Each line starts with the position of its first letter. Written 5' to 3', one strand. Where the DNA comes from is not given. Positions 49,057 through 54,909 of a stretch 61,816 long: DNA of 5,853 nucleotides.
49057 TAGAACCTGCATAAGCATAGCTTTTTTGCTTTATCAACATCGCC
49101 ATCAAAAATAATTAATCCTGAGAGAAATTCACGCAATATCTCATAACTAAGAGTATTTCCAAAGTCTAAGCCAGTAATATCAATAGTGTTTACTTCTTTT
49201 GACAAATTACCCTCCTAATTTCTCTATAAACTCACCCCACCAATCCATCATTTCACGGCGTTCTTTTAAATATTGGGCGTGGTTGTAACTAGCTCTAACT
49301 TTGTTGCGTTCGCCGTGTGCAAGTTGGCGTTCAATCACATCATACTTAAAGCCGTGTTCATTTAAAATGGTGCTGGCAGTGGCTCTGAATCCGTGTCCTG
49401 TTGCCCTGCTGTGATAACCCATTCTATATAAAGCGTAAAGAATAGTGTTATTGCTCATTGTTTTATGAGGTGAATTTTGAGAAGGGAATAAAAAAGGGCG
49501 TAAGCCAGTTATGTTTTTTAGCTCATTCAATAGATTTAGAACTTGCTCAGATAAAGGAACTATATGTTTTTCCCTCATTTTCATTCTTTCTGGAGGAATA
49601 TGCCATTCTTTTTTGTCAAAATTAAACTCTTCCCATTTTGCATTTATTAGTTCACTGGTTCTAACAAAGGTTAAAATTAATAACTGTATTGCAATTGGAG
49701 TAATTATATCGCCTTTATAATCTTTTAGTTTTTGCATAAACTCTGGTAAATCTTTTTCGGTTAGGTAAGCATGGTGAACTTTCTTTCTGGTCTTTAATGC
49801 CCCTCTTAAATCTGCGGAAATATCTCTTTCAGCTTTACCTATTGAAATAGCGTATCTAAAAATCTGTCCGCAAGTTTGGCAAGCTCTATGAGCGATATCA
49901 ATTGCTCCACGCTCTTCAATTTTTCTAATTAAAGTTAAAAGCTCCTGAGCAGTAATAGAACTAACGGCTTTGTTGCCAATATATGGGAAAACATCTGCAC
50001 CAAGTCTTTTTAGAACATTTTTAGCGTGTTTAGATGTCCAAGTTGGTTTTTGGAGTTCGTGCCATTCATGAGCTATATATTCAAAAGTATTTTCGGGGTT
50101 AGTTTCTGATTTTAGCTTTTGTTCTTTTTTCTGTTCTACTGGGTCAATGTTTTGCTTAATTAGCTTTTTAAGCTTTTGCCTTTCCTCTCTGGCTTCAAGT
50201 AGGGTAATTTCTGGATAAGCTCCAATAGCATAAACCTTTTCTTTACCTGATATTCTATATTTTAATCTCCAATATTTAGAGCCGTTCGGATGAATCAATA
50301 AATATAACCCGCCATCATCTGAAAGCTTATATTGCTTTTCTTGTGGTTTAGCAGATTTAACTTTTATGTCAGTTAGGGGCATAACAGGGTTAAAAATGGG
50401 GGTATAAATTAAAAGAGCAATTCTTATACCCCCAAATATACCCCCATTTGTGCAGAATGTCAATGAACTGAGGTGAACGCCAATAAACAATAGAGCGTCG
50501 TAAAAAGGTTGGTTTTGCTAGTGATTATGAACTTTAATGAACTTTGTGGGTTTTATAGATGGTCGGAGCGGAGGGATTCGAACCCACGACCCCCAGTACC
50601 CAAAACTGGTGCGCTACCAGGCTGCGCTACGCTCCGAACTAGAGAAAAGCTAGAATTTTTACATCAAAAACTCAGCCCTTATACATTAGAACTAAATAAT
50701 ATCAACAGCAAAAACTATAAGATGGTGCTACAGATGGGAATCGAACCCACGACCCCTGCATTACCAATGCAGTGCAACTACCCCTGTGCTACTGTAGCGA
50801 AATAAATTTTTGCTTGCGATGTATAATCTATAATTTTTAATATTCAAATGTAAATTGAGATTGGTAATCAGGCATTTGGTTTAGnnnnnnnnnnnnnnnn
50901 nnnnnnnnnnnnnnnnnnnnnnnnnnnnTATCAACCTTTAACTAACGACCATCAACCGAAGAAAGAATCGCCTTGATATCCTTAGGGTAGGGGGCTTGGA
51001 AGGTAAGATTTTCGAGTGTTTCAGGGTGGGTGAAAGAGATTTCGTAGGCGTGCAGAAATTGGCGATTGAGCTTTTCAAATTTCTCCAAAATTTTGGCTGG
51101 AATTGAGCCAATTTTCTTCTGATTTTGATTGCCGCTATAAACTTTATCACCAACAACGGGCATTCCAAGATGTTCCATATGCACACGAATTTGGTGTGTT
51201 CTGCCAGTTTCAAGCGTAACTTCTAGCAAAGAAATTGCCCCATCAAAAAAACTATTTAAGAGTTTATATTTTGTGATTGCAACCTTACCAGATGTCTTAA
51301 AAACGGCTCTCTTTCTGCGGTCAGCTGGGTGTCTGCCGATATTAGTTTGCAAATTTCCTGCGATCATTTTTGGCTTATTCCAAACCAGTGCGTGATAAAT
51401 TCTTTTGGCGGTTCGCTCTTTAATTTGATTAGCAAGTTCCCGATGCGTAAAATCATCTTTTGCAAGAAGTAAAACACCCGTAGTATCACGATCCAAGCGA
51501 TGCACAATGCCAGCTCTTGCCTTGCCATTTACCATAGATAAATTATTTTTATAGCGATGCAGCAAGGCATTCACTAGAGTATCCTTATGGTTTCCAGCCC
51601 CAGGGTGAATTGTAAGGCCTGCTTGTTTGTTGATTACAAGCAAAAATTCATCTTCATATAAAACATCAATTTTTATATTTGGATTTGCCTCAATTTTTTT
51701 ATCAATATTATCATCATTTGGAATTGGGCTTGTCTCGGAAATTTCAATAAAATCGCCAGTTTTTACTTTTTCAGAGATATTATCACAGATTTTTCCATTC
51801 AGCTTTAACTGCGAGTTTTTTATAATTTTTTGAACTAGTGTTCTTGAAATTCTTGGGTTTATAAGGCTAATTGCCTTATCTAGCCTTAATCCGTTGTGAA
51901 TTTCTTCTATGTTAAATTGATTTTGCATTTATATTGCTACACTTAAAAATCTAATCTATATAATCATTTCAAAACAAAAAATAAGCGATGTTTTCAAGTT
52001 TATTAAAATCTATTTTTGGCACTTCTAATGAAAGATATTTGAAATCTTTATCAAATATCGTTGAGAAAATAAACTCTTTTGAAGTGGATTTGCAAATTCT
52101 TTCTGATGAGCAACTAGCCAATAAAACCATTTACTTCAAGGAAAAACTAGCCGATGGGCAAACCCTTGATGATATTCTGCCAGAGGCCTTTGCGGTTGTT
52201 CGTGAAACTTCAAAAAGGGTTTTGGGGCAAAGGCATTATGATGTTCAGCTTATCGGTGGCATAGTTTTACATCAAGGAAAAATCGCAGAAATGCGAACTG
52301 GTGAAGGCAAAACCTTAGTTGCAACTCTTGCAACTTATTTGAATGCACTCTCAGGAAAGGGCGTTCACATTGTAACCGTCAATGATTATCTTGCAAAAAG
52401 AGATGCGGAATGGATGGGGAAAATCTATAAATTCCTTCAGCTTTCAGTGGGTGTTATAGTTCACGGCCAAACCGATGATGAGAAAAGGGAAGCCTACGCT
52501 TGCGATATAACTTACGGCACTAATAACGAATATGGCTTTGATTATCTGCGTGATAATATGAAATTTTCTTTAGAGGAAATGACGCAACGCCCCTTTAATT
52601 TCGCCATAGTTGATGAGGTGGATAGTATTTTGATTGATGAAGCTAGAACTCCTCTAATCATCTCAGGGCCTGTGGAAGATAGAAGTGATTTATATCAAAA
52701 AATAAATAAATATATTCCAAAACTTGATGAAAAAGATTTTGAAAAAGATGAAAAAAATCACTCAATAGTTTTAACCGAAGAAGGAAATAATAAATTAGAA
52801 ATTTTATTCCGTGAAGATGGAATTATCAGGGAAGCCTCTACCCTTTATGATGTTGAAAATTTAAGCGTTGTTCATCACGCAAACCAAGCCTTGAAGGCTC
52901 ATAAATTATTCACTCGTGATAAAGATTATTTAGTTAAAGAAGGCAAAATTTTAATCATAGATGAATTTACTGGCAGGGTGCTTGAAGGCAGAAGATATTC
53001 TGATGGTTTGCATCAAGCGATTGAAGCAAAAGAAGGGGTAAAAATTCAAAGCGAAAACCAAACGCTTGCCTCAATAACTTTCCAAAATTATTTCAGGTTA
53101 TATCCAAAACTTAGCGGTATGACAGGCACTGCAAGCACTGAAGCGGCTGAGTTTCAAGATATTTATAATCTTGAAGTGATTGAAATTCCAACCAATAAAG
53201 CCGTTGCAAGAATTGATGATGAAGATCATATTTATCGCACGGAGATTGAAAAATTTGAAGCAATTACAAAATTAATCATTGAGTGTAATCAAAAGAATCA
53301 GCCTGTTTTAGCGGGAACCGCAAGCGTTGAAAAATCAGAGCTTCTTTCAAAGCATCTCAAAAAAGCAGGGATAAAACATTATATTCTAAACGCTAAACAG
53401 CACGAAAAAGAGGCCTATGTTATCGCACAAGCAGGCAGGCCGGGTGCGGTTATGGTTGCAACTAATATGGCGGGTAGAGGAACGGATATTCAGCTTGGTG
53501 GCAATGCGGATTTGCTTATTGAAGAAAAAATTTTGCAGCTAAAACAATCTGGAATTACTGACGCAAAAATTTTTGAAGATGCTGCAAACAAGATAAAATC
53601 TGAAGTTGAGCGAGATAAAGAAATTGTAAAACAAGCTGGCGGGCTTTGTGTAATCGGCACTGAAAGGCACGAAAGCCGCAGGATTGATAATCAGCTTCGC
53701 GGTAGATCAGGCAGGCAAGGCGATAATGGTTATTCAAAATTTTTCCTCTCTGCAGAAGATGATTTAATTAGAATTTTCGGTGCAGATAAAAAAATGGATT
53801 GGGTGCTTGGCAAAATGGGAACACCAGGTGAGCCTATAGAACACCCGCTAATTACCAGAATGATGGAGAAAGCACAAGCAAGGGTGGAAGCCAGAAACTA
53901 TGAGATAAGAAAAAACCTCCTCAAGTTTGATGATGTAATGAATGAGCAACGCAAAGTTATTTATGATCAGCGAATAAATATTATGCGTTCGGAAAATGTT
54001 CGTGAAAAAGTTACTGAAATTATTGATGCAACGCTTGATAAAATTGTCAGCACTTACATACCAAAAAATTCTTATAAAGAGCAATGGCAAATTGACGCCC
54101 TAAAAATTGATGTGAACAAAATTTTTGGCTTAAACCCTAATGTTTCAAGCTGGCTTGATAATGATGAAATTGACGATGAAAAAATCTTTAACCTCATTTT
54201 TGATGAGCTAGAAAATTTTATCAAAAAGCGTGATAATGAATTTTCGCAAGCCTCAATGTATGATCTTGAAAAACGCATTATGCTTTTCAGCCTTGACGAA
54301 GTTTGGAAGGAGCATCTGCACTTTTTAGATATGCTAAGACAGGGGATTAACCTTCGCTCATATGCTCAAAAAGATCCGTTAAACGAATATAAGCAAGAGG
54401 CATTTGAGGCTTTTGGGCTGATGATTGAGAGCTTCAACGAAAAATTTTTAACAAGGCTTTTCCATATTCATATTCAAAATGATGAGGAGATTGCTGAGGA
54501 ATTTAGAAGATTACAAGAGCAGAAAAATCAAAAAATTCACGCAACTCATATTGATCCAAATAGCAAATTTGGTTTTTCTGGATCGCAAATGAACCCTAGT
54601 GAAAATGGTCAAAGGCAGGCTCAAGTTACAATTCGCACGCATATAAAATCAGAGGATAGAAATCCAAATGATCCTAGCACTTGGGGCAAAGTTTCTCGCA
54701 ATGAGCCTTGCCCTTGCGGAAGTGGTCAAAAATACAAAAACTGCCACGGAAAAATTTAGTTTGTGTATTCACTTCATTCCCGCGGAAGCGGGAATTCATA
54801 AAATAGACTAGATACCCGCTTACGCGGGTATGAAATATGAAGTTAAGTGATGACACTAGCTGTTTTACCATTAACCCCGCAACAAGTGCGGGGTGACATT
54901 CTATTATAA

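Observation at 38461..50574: Complete type II-C CRISPR-Cas9 locus carried inside a ~12.1-kb tRNA-Pro integrative island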

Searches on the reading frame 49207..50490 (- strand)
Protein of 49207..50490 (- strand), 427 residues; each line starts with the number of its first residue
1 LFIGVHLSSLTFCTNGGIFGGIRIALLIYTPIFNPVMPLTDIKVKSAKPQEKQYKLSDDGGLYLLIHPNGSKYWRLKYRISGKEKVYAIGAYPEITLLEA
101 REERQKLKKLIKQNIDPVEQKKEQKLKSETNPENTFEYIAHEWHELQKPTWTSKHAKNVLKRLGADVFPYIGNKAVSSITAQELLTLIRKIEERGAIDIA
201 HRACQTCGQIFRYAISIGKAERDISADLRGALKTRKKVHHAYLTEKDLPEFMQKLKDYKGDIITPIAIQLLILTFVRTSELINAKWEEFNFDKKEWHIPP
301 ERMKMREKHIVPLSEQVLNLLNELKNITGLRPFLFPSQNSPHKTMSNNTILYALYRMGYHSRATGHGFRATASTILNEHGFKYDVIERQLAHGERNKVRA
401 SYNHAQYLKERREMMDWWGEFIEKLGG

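Call 10: search_protein_families(library=pfam, proteins=[window:49207-50490:-], max_evalue=0.01)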
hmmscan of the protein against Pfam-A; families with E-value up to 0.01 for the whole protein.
window:49207-50490:- (427 aa): 3 families
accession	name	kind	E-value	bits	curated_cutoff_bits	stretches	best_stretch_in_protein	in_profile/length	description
PF22022.2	Phage_int_M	-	1.7e-33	115.2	27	1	136-231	1-96/96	Phage integrase central domain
PF13356.12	Arm-DNA-bind_3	-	1.4e-27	96.1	27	1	39-124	1-83/83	Arm DNA-binding domain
PF00589.27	Phage_integrase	-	1.5e-27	96.9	27.1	1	242-407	2-170/172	Phage integrase family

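Call 27: search_protein_families(library=phrogs, proteins=[window:49207-50382:-], max_evalue=0.001)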
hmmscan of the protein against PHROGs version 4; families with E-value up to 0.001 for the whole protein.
window:49207-50382:- (391 aa): 8 families
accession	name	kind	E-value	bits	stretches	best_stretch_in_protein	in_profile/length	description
phrog_1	-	integration and excision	3.7e-70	238.9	1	1-388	91-453/611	integrase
phrog_4710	-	unknown function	3.2e-52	178.2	1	76-271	3-198/211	-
phrog_3423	-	unknown function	3.4e-51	174.3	1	1-150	6-155/157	-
phrog_216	-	integration and excision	3.1e-34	119.4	1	197-389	46-247/301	integrase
phrog_24775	-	unknown function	3.6e-20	73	1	312-388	13-88/101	-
phrog_14880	-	unknown function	4.1e-18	66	1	335-386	1-52/57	-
phrog_37801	-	unknown function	1.4e-12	48.6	1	347-387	29-69/73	-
phrog_32081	-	unknown function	7.3e-05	23.6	1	1-27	1-27/56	-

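Call 34: find_related_loci(query=window:49207-50382:-, collection=metagenome_contigs, flank=10000)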
Query window:49207-50382:- (391 aa) in metagenome_contigs; peptide patterns used: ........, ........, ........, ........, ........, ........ (x = any residue, [..] = any of these).
89 stretches matched a pattern; 45 encode a relative of the query (tblastn E <= 1e-3); 45 distinct loci.
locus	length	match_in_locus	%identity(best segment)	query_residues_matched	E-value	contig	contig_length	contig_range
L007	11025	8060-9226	62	1-389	8e-169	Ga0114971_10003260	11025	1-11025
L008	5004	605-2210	61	3-389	4e-165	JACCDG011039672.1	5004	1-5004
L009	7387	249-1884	58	3-391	6e-158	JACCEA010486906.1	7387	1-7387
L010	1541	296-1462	59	1-389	2e-172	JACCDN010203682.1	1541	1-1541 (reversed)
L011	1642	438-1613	55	1-391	1e-161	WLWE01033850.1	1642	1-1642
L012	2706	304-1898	51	1-389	4e-145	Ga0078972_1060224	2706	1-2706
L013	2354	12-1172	51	3-389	3e-146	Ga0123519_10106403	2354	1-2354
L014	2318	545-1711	50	1-389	6e-142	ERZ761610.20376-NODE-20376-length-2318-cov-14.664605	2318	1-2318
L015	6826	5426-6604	49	1-391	3e-131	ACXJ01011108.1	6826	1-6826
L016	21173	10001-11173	51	1-389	1e-128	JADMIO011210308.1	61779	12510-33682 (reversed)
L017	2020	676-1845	51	1-389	2e-137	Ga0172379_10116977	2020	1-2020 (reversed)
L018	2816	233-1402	50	1-389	9e-130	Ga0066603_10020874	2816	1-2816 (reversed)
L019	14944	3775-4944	49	1-389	5e-124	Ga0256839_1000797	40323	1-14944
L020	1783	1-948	57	72-386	4e-132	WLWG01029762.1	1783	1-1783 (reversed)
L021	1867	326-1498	50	1-389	2e-131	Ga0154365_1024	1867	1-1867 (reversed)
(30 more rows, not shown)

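Call 94: search_protein_families(library=ncbifam, proteins=[window:49207-50382:-], max_evalue=0.00001)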
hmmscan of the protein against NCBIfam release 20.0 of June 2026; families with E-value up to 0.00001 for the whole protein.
window:49207-50382:- (391 aa): 2 families
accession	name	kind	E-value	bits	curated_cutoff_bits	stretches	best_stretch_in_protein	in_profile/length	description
NF007246.0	PRK09692.1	domain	1.6e-94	316.8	434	1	2-388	7-395/413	integrase domain-containing protein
NF040815.2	recomb_XerA_Arch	equivalog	2.4e-13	50.3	220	1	196-358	86-244/263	site-specific tyrosine recombinase/integron integrase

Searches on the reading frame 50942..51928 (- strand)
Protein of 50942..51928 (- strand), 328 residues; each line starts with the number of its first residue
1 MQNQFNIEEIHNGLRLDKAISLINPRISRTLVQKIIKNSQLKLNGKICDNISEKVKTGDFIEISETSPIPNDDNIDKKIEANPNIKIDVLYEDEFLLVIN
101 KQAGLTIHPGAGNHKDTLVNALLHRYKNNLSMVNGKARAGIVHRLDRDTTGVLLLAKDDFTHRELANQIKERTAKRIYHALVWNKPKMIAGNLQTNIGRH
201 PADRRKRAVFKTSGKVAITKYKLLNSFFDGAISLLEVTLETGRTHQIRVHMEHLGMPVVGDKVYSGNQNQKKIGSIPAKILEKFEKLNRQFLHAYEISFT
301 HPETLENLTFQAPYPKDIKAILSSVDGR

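Call 10: search_protein_families(library=pfam, proteins=[window:50942-51928:-], max_evalue=0.01)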
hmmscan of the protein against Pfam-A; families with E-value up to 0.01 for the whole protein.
window:50942-51928:- (328 aa): 2 families
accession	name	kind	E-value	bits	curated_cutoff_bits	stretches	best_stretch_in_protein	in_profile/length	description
PF00849.27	PseudoU_synth_2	-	6.9e-34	117.7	26.8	1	96-253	2-152/152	RNA pseudouridylate synthase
PF01479.30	S4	-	5e-08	33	22.8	1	14-61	1-48/48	S4 domain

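Call 11: find_encoding_contigs(protein=window:50942-51928:-, flank=10000, max_places=10)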
Protein window:50942-51928:- (328 aa): no gene with exactly this product is on record in the collection.

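Call 23: find_related_loci(query=window:50942-51928:-, collection=genome_contigs, flank=10000)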
Query window:50942-51928:- (328 aa) in genome_contigs; peptide patterns used: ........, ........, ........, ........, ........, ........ (x = any residue, [..] = any of these).
198 stretches matched a pattern; 1 encode a relative of the query (tblastn E <= 1e-3); 1 distinct loci.
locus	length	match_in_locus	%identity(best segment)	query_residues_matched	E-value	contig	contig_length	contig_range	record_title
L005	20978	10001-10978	87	1-326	0e+0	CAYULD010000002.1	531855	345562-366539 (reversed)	MAG TPA_asm: uncultured Rickettsiales bacterium isolate SRP290908_co2_11 genome assembly, contig: NODE_6_length_531855_c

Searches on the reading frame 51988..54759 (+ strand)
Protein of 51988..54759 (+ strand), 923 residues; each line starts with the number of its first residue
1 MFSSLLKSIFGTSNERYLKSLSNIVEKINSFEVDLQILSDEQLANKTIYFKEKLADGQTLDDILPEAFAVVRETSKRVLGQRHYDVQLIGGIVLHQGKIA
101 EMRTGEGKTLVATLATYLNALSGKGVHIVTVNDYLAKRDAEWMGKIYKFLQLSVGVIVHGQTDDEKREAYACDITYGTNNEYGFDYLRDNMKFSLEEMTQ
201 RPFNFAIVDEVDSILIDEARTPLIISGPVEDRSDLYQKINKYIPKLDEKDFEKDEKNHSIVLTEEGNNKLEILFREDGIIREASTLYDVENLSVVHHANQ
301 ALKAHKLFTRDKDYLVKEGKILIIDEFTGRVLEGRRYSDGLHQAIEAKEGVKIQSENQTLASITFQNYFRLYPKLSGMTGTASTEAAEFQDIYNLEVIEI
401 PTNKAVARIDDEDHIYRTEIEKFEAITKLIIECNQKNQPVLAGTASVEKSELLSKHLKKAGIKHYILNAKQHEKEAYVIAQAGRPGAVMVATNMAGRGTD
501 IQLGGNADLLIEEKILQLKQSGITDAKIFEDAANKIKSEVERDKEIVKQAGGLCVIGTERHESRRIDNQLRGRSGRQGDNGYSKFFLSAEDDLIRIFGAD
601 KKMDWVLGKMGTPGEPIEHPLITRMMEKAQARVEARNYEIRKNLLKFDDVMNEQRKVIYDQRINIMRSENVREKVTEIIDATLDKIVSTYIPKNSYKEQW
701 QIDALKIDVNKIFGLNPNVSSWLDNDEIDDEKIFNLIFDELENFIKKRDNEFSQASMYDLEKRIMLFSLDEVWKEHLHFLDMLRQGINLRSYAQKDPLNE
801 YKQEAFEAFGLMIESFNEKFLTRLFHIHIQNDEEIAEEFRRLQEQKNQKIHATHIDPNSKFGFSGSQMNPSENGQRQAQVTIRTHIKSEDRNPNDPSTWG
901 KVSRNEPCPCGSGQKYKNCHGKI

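Call 10: search_protein_families(library=pfam, proteins=[window:51988-54759:+], max_evalue=0.01)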
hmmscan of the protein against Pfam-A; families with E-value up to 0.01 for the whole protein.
window:51988-54759:+ (923 aa): 7 families
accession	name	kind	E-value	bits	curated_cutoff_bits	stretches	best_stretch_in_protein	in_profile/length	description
PF07517.20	SecA_DEAD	-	2.9e-133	444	24.6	1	6-390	1-290/290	SecA DEAD-like domain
PF21090.3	P-loop_SecA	-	3.6e-84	281.9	27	1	406-611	2-201/205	SecA P-loop domain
PF07516.18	SecA_SW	-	5.6e-62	209.8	26.7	1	616-827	1-199/200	SecA Wing and Scaffold domain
PF01043.26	SecA_PP_bind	-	1.3e-39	135.6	23.5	1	232-346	2-110/110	SecA preprotein cross-linking domain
PF02810.21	SEC-C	-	2.1e-09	37.5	20.4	1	904-922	1-19/19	SEC-C motif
PF00270.35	DEAD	-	4.4e-07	30.2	26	1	99-215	18-130/167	DEAD/DEAH box helicase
PF00271.37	Helicase_C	-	6.9e-05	23.5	23.5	1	421-502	1-82/110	Helicase conserved C-terminal domain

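Call 17: find_encoding_contigs(protein=window:51988-54759:+, flank=10000, max_places=10)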
Protein window:51988-54759:+ (923 aa): no gene with exactly this product is on record in the collection.
